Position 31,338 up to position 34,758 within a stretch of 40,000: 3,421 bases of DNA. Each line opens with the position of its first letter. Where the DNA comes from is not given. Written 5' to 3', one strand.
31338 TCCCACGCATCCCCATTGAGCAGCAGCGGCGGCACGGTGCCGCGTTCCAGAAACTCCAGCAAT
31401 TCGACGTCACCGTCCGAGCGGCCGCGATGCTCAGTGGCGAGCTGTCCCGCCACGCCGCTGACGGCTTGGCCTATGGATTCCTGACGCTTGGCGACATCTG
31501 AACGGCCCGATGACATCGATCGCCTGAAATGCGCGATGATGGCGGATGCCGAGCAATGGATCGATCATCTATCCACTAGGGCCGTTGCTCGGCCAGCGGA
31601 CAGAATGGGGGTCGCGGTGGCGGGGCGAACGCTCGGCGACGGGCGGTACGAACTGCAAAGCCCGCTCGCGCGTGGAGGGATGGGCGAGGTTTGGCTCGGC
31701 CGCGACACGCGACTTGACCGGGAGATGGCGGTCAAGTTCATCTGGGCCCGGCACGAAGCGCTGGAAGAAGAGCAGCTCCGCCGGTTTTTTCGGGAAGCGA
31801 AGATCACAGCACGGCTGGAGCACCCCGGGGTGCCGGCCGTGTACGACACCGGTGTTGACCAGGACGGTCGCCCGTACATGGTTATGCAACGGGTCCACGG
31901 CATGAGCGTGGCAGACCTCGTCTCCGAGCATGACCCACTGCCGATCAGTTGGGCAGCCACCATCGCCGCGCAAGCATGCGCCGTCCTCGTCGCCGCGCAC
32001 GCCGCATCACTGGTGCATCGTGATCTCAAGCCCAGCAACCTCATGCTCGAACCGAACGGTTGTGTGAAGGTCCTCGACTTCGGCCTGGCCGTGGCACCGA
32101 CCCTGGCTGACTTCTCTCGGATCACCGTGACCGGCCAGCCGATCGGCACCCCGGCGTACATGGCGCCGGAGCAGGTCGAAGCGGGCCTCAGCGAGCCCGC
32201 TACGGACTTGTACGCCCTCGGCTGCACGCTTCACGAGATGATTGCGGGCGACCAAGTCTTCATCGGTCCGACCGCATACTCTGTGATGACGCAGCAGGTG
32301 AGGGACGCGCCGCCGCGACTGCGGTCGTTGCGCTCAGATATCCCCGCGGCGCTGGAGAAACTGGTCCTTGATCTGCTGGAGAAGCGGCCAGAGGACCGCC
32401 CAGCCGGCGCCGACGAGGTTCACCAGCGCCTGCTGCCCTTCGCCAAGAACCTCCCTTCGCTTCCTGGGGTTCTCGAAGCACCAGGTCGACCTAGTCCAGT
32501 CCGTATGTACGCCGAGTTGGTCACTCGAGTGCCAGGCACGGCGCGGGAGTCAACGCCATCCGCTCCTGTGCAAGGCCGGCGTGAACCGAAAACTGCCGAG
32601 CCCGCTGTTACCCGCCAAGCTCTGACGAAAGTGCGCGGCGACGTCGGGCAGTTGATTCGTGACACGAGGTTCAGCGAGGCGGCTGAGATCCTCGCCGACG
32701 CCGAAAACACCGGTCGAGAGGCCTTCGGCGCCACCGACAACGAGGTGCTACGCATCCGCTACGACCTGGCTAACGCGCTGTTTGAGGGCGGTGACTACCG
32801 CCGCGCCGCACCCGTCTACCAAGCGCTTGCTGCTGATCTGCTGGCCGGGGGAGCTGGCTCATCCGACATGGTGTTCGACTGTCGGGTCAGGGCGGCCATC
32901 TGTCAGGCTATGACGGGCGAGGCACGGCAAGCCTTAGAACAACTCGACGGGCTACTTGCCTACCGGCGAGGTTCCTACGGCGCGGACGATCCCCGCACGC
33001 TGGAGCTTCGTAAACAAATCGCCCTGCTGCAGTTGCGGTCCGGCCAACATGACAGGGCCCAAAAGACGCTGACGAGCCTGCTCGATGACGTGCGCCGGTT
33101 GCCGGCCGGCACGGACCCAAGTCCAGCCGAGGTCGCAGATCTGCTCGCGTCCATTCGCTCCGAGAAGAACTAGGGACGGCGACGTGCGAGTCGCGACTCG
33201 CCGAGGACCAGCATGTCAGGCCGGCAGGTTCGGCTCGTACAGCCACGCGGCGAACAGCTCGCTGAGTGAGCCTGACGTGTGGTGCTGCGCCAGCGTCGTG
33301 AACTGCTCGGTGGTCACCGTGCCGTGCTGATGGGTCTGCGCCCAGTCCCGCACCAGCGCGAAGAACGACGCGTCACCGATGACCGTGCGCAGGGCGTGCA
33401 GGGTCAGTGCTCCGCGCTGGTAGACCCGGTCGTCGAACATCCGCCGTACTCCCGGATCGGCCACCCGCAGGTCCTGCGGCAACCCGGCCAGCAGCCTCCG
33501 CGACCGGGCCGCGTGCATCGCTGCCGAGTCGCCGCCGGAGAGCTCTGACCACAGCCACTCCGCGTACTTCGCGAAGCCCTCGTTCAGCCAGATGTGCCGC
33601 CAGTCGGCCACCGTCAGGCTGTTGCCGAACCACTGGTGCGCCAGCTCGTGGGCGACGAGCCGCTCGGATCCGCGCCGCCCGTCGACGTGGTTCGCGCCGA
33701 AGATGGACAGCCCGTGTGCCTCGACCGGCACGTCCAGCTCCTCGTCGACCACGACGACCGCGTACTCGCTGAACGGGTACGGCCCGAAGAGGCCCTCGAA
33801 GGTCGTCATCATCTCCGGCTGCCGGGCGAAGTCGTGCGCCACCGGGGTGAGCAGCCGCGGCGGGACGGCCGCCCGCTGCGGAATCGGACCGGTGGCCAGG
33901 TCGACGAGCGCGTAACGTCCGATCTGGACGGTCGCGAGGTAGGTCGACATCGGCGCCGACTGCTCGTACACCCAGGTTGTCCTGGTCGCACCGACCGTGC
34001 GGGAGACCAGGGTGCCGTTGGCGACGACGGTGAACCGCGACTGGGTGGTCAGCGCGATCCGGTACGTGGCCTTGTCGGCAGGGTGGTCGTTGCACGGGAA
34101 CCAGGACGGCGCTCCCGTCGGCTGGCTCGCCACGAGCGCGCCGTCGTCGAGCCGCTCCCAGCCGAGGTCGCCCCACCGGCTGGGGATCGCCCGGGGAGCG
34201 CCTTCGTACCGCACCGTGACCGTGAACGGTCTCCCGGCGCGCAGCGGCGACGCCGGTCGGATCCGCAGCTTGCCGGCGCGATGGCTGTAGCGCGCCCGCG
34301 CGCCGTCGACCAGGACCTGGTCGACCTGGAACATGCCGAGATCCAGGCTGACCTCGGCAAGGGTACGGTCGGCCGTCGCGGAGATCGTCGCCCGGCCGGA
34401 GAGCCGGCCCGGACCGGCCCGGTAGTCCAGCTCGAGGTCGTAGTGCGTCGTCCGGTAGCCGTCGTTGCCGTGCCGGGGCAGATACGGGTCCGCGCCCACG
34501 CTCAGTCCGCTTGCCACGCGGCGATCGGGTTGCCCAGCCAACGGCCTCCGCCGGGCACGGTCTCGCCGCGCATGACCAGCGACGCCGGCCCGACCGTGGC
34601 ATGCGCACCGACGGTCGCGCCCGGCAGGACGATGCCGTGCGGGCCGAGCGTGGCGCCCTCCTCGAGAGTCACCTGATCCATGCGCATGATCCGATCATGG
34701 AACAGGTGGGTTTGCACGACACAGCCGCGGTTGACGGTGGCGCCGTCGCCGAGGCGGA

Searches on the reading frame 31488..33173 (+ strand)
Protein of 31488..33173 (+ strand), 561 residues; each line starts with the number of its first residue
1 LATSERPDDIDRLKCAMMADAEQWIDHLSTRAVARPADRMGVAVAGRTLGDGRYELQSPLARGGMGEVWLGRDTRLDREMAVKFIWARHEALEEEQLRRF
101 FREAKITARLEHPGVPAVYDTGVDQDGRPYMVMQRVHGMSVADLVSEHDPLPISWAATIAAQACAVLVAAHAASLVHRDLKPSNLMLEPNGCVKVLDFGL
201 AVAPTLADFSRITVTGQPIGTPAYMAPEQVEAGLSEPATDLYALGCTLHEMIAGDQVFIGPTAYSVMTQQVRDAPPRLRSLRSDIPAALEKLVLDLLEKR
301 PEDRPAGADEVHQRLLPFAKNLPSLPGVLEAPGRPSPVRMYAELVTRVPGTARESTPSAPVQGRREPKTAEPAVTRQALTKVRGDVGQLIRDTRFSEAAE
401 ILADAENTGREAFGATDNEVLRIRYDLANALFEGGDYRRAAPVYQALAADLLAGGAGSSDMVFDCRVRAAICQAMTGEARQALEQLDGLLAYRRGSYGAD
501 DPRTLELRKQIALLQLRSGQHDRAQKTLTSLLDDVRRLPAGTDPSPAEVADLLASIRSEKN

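Call 8: search_protein_families(library=padloc, proteins=[window:31488-33173:+], max_evalue=0.1)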
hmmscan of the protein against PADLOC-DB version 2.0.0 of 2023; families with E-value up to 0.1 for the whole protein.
window:31488-33173:+ (561 aa): 34 families (the best 25 are shown)
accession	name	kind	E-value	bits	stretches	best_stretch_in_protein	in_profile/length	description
PDLC04042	PD-T4-6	-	4.3e-88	293.7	1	51-323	8-277/292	-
PDLC04061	PD-T4-6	-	3.5e-81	272.2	1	43-356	7-320/510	-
PDLC04053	PD-T4-6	-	1.7e-73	245.8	1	51-320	8-273/311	-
PDLC04043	PD-T4-6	-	2.7e-70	235.7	1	48-311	11-270/452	-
PDLC04054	PD-T4-6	-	4.6e-69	231.5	1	47-381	6-333/347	-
PDLC04052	PD-T4-6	-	9.5e-65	217.7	1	52-318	9-276/496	-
PDLC04039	PD-T4-6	-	4.1e-63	212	1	46-310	10-267/458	-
PDLC04060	PD-T4-6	-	5.3e-63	211.6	1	51-315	7-266/486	-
PDLC04041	PD-T4-6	-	6.3e-63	211.5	1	52-311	28-286/443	-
PDLC04138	mad6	-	7.6e-61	204.8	1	50-324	49-319/659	mads_6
PDLC04047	PD-T4-6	-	3.6e-57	191.9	1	52-315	10-269/327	-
PDLC04057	PD-T4-6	-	9.2e-57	191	1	51-315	7-267/443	-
PDLC04048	PD-T4-6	-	4e-53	179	1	51-314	9-268/354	-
PDLC04040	PD-T4-6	-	9.2e-53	177.8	1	61-313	3-260/547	-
PDLC01088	C3a189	-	4.9e-51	172.2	1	60-332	5-273/840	kinase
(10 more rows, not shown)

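Call 9: search_protein_families(library=pfam, proteins=[window:31488-33173:+], max_evalue=0.1)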
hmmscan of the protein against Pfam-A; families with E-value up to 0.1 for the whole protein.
window:31488-33173:+ (561 aa): 12 families
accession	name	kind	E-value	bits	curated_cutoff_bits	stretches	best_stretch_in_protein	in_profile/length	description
PF00069.31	Pkinase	-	1.6e-40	139.6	31.7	1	54-311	1-257/263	Protein kinase domain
PF07714.23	PK_Tyr_Ser-Thr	-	1.1e-26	94.1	23.1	1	56-306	3-250/258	Protein tyrosine and serine/threonine kinase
PF13424.12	TPR_12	-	1.7e-10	41.4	30.1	2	470-532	10-72/77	Tetratricopeptide repeat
PF01636.29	APH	-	8.7e-08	32.6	23.2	2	162-209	156-206/239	Phosphotransferase enzyme family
PF03109.22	ABC1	-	1.3e-05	24.9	22.9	1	89-201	112-214/244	ABC1 atypical kinase-like domain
PF14559.12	TPR_19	-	1.4e-05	25.7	25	0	392-449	4-53/68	Tetratricopeptide repeat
PF13174.12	TPR_6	-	3.9e-05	24.5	26.3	0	425-448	4-27/33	Tetratricopeptide repeat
PF13432.12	TPR_16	-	0.011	16.6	32.7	1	425-449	1-25/65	Tetratricopeptide repeat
PF14531.12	Kinase-like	-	0.013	15.2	25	1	144-202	135-193/289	Kinase-like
PF13176.12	TPR_7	-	0.043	14.4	27.9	0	511-537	5-30/36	Tetratricopeptide repeat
PF20308.4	TPR-S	-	0.07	14.2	27.6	0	482-556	5-60/102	Tetratricopeptide Repeats-Sensor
PF14561.12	TPR_20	-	0.074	13.8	25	0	499-533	16-50/90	Tetratricopeptide repeat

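Call 13: search_protein_families(library=ncbifam, proteins=[window:31488-33173:+], max_evalue=10)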
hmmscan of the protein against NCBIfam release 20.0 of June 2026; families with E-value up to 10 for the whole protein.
window:31488-33173:+ (561 aa): 22 families
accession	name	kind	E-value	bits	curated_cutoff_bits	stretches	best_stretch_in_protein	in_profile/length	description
NF033483.0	PknB_PASTA_kin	equivalog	8.6e-82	275.9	450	1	51-322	6-272/563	Stk1 family PASTA domain-containing Ser/Thr kinase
NF052427.1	StpK7MSMEG_1200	equivalog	4.9e-45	154.1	900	1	52-310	7-260/601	serine/threonine protein kinase StpK7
TIGR03903.1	TOMM_kin_cyc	equivalog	4.5e-39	134.1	705.75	1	78-334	4-261/1267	TOMM system kinase/cyclase fusion protein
NF047741.1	antiphage_MADS6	equivalog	5.2e-36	124.4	460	2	158-315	303-457/612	methylation-associated defense system protein kinase MAD6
NF009651.0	PRK13184.1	equivalog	7.5e-35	120.1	839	1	53-319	3-291/932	serine/threonine-protein kinase PknD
NF038150.1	lanthi_synth_IV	equivalog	2.1e-33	115.7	650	1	40-330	181-460/851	class IV lanthionine synthetase LanL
NF053615.1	SerThrKinAfsKStmc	equivalog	4.4e-27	95.1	1300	1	52-317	13-266/809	protein serine/threonine kinase AfsK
NF033442.0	BREX_PglW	equivalog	2e-16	59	990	1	15-317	167-485/1391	BREX system serine/threonine kinase PglW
NF038151.1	lanthi_synth_III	equivalog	4.5e-15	55.1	575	1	47-253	215-424/833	class III lanthionine synthetase LanKC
NF040586.1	FxSxx_TPR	equivalog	1e-11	44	300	1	385-536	561-713/830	FxSxx-COOH system tetratricopeptide repeat protein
TIGR03724.2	arch_bud32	equivalog_domain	1.8e-10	40.7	125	1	88-202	27-132/193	KEOPS complex kinase/ATPase Bud32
NF011463.0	PRK14879.1-4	equivalog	3.7e-09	36.4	188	1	88-201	52-160/237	Kae1-associated kinase Bud32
NF043056.1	T4SS_LegK1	equivalog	1.9e-08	33.4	550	1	173-250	208-282/516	Dot/Icm T4SS effector kinase LegK1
NF007174.0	PRK09605.1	equivalog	2.1e-07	29.8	447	1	88-203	370-475/535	bifunctional N(6)-L-threonylcarbamoyladenine synthase/serine/threonine protein kinase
NF058632.1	SerThrKinPrkT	equivalog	2.5e-06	26.7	280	1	41-199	11-163/322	serine/threonine protein kinase PrkT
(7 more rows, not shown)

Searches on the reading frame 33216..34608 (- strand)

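Call 9: search_protein_families(library=pfam, proteins=[window:33216-34541:-, window:33373-34608:-], max_evalue=0.1)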
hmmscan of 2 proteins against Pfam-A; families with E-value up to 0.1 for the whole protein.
window:33216-34541:- (441 aa): 2 families
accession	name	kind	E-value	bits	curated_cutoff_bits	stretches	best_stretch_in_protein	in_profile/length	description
PF01433.26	Peptidase_M1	-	6.4e-29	101.6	27.7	1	243-433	8-218/218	Peptidase family M1 domain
PF17900.6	Peptidase_M1_N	-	1.5e-16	61.5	25.8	1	31-202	2-186/186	Peptidase M1 N-terminal domain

window:33373-34608:- (411 aa): 0 families

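Call 13: search_protein_families(library=ncbifam, proteins=[window:33216-34541:-], max_evalue=10)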
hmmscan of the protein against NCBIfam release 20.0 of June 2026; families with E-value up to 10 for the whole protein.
window:33216-34541:- (441 aa): 4 families
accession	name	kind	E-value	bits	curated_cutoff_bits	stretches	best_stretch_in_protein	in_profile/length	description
TIGR02412.1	pepN_strep_liv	equivalog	3e-29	101.9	591.2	1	32-436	17-441/832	aminopeptidase N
TIGR02411.1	leuko_A4_hydro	equivalog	7.9e-28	97.5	761.7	1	32-419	16-419/600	leukotriene-A(4) hydrolase/aminopeptidase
TIGR02414.1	pepN_proteo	equivalog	5e-09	34.9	718.2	2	273-333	257-326/868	aminopeptidase N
NF033876.2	flagella_HExxH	equivalog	0.0066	15.9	205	1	292-388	129-214/384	flagellinolysin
